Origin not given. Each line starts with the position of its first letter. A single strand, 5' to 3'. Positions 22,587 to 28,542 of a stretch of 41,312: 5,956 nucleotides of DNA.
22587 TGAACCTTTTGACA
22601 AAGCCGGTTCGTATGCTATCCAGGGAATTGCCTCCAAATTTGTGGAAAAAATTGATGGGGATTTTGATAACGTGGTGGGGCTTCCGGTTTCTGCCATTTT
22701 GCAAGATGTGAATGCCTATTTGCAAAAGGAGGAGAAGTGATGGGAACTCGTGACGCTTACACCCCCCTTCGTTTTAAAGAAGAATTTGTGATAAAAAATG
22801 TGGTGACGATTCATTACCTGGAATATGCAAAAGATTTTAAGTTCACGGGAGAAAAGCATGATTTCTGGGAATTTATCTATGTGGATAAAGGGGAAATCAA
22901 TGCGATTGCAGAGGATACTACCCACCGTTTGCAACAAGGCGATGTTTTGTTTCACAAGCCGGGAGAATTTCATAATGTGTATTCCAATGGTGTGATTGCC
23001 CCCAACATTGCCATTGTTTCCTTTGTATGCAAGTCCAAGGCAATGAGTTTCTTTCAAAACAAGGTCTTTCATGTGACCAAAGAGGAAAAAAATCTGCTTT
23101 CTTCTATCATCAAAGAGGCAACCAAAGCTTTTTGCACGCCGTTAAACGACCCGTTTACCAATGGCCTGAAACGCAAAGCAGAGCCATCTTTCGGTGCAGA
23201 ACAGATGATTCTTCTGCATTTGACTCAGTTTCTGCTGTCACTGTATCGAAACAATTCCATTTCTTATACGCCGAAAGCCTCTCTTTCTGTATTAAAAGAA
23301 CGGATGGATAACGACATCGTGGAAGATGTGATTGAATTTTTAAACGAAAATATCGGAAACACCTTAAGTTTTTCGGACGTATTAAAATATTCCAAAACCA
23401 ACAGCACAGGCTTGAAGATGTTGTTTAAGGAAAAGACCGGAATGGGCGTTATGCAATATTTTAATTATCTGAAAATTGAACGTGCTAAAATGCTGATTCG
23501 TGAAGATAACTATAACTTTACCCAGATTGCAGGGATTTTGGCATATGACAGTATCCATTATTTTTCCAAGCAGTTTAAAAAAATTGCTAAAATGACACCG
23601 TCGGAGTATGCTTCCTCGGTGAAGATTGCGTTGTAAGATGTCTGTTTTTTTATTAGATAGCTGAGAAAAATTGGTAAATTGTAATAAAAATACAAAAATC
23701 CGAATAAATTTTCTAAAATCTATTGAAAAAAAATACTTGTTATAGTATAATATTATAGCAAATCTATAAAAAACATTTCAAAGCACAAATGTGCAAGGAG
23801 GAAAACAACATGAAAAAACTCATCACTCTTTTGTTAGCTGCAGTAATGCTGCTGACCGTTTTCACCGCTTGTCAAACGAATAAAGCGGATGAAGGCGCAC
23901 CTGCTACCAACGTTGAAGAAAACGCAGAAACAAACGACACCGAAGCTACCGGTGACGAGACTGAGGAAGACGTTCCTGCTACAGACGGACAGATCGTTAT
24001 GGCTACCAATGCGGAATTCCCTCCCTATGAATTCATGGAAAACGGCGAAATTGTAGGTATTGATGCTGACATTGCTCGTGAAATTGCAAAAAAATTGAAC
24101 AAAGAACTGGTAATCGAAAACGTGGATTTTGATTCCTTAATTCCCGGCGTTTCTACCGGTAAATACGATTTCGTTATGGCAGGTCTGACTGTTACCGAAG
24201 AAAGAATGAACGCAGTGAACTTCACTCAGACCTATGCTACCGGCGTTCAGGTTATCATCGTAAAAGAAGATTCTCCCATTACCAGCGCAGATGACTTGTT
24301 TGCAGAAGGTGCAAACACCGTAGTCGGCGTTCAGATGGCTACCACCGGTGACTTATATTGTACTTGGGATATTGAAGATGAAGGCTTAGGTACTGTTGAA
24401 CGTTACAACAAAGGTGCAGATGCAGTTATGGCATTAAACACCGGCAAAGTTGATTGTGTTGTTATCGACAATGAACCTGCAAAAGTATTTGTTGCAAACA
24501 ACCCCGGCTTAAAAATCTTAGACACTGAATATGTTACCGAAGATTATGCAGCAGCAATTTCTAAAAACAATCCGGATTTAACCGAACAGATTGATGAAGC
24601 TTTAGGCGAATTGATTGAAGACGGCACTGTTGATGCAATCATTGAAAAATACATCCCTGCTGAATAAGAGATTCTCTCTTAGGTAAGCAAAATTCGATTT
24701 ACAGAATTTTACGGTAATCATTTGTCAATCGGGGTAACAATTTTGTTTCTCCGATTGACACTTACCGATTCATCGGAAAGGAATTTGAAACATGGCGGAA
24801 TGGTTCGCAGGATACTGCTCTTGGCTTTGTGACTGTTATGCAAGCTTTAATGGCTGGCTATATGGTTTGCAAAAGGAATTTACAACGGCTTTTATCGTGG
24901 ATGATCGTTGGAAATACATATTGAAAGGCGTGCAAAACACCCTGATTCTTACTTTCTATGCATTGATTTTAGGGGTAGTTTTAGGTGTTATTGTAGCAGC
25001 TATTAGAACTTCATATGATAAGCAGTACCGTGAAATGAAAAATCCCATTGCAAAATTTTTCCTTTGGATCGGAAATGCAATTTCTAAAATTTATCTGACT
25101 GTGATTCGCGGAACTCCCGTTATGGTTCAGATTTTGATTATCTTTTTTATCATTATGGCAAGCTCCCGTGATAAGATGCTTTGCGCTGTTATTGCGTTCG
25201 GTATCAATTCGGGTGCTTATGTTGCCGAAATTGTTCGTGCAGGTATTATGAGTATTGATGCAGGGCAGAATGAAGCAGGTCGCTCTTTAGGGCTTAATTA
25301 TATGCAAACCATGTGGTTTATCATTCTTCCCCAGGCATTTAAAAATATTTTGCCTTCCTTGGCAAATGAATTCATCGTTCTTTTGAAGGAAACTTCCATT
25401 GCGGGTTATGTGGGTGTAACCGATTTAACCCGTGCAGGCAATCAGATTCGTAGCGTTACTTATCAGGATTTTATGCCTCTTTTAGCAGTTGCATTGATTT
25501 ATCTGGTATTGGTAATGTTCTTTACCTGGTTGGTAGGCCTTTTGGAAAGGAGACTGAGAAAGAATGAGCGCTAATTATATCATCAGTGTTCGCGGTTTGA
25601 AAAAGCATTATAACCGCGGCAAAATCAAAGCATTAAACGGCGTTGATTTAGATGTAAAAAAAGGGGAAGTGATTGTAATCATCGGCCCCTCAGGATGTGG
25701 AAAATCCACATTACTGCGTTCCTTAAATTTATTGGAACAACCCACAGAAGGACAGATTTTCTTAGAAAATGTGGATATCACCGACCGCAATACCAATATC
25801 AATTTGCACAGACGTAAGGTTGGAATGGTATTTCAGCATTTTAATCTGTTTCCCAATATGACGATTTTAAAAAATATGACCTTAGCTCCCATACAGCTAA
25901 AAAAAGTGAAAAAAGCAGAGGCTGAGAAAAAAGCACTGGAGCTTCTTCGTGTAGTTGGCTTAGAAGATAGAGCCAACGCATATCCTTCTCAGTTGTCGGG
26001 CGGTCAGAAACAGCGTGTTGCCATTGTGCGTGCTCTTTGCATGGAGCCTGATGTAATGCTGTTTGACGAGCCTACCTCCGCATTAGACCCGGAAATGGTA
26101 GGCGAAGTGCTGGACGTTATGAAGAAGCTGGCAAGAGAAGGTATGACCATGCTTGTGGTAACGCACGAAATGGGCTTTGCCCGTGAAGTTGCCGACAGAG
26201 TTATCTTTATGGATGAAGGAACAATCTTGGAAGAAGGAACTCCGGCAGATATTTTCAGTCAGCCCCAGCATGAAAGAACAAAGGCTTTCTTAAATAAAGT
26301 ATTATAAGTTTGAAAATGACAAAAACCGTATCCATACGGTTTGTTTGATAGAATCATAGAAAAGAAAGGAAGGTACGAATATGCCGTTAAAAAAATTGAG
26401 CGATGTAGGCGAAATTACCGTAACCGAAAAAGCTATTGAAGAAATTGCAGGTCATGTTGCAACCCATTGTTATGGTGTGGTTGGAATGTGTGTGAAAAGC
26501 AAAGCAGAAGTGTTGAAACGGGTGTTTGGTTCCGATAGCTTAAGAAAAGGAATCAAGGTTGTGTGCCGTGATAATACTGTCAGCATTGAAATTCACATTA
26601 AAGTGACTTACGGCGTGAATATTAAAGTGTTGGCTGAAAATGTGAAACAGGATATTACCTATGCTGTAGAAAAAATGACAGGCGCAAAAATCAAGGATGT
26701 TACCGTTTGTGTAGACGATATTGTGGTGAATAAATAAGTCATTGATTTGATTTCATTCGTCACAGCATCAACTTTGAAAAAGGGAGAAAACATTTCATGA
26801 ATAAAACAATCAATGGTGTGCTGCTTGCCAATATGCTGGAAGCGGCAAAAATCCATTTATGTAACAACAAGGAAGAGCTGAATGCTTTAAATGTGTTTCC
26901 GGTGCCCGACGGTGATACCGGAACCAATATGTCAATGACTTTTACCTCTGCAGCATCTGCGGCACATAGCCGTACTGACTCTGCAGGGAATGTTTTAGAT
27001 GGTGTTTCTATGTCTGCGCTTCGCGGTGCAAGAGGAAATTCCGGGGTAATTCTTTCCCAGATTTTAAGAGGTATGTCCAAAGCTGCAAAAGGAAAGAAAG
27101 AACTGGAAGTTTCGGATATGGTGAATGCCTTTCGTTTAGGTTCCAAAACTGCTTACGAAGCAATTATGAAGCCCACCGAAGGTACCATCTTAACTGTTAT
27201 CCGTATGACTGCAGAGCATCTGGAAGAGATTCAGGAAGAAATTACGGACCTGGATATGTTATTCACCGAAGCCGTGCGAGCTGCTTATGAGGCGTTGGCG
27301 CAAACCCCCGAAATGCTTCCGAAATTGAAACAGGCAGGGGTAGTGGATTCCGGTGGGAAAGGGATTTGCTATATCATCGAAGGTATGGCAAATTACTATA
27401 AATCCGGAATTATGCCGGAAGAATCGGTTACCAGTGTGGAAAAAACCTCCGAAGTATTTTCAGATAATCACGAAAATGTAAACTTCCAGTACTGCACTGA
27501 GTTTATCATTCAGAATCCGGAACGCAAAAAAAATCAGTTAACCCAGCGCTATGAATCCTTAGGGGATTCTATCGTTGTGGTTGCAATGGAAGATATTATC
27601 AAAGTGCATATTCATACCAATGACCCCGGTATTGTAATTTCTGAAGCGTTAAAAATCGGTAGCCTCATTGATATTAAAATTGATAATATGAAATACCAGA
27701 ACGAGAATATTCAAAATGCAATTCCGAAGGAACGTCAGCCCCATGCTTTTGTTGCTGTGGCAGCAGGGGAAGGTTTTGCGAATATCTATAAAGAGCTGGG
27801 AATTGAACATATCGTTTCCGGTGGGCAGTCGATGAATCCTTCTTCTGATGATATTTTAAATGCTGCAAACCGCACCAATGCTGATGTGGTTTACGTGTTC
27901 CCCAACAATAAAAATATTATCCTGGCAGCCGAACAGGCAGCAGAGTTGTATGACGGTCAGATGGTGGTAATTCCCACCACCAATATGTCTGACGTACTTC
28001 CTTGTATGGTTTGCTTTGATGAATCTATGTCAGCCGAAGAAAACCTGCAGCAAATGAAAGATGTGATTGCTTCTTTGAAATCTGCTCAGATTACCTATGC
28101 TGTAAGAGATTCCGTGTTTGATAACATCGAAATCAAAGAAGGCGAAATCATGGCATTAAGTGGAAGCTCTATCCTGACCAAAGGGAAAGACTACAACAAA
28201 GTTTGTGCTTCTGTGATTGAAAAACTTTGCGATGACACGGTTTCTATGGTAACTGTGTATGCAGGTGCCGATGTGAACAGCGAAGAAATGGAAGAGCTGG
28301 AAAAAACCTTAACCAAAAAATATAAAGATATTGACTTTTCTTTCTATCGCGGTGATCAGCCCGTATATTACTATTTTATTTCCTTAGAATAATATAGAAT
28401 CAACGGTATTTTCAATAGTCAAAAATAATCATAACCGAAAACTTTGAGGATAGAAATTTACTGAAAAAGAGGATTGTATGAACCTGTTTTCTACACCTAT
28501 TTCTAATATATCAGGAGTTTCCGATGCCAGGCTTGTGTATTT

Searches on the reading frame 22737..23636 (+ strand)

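Call 23: search_protein_families(library=pfam, proteins=[window:22737-23636:+], max_evalue=0.001)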
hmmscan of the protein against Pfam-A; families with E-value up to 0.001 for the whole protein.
window:22737-23636:+ (299 aa): 4 families
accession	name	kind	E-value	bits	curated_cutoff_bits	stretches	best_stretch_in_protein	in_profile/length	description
PF12833.13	HTH_18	-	1.7e-13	51.1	33.6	1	222-292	8-78/80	Helix-turn-helix domain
PF00165.29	HTH_AraC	-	3.2e-09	37.1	26.6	1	257-291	7-40/42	Bacterial regulatory helix-turn-helix proteins, AraC family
PF02311.25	AraC_binding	-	5.5e-06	26.6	21.1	1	29-83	9-63/135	AraC-like ligand binding domain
PF07883.17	Cupin_2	-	1.5e-05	25.1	27.2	1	36-85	11-60/70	Cupin domain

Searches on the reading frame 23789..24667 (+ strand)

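Call 23: search_protein_families(library=pfam, proteins=[window:23789-24667:+], max_evalue=0.001)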
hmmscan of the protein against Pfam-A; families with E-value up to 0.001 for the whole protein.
window:23789-24667:+ (292 aa): 3 families
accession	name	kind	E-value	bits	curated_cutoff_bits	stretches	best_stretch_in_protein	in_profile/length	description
PF00497.25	SBP_bac_3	-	2.3e-39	134.6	26.4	1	69-289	1-130/132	Bacterial extracellular solute-binding proteins, family 3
PF12974.12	Phosphonate-bd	-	1.7e-07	31.3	27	1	96-276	20-217/242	ABC transporter, phosphonate, periplasmic substrate-binding protein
PF10613.14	Lig_chan-Glu_bd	-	7.1e-05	23.3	30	1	113-159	66-112/115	Ligated ion channel L-glutamate- and glycine-binding site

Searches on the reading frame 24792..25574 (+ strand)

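Call 23: search_protein_families(library=pfam, proteins=[window:24792-25574:+], max_evalue=0.001)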
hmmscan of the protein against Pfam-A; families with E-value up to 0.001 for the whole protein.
window:24792-25574:+ (260 aa): 1 family
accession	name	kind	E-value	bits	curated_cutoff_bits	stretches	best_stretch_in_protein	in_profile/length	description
PF00528.27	BPD_transp_1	-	1e-26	94.3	26.4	1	92-257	14-184/184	Binding-protein-dependent transport system inner membrane component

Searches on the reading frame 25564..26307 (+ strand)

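Call 23: search_protein_families(library=pfam, proteins=[window:25564-26307:+], max_evalue=0.001)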
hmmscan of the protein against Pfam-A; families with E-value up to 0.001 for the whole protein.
window:25564-26307:+ (247 aa): 14 families
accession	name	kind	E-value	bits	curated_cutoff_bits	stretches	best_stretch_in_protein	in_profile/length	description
PF00005.33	ABC_tran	-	1.8e-40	139.2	25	1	24-172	1-137/137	ABC transporter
PF13304.12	AAA_21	-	1.7e-13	51.8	27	2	133-203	227-300/304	AAA domain, putative AbiEii toxin, Type IV TA system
PF02463.25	SMC_N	-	7e-09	35.9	40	1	35-213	25-208/220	RecF/RecN/SMC N terminal domain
PF09818.15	ABC_ATPase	-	1.1e-06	28.4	23.2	0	29-55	75-100/283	P-loop domain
PF13175.12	AAA_15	-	3e-05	24.2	32.1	1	29-90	19-83/374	AAA ATPase domain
PF01637.24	ATPase_2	-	5e-05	23.7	33.2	1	31-116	17-102/225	ATPase domain predominantly from Archaea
PF03215.21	Rad17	-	0.00015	22.2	23.8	1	23-116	34-123/186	Rad17 P-loop domain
PF02456.21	Adeno_IVa2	-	0.00017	21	21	1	33-212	85-254/370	Adenovirus IVa2 protein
PF13555.12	AAA_29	-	0.00024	21.2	27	1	25-55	13-43/61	P-loop containing region of AAA domain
PF13401.12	AAA_22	-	0.00027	21.7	27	1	35-60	6-31/130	AAA domain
PF13191.12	AAA_16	-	0.00051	21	32.6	1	33-60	21-51/167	AAA ATPase domain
PF03193.22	RsgA_GTPase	-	0.00058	20.2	30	0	33-56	105-128/174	RsgA GTPase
PF13476.12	AAA_23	-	0.00068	20.8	27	0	25-55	11-40/201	AAA domain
PF13521.12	AAA_28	-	0.00095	19.9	27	0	37-55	2-20/164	AAA domain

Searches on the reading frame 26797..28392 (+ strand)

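Call 23: search_protein_families(library=pfam, proteins=[window:26797-28392:+], max_evalue=0.001)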
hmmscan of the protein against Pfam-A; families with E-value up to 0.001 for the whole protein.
window:26797-28392:+ (531 aa): 4 families
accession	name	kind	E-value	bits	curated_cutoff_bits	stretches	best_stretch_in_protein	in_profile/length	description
PF13684.11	FakA-like_C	-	9.2e-73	244.6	23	1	317-531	1-216/216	Fatty acid kinase subunit A-like, C-terminal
PF02734.22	Dak2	-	1.8e-46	158.7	27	1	35-198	1-173/174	DAK2 domain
PF21645.3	FakA-like_M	-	1.3e-27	95.9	24.9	1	230-304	2-79/80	Fatty acid kinase subunit A-like, middle domain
PF03932.20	CutC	-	0.00073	19.5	23.3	0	413-503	98-189/202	CutC family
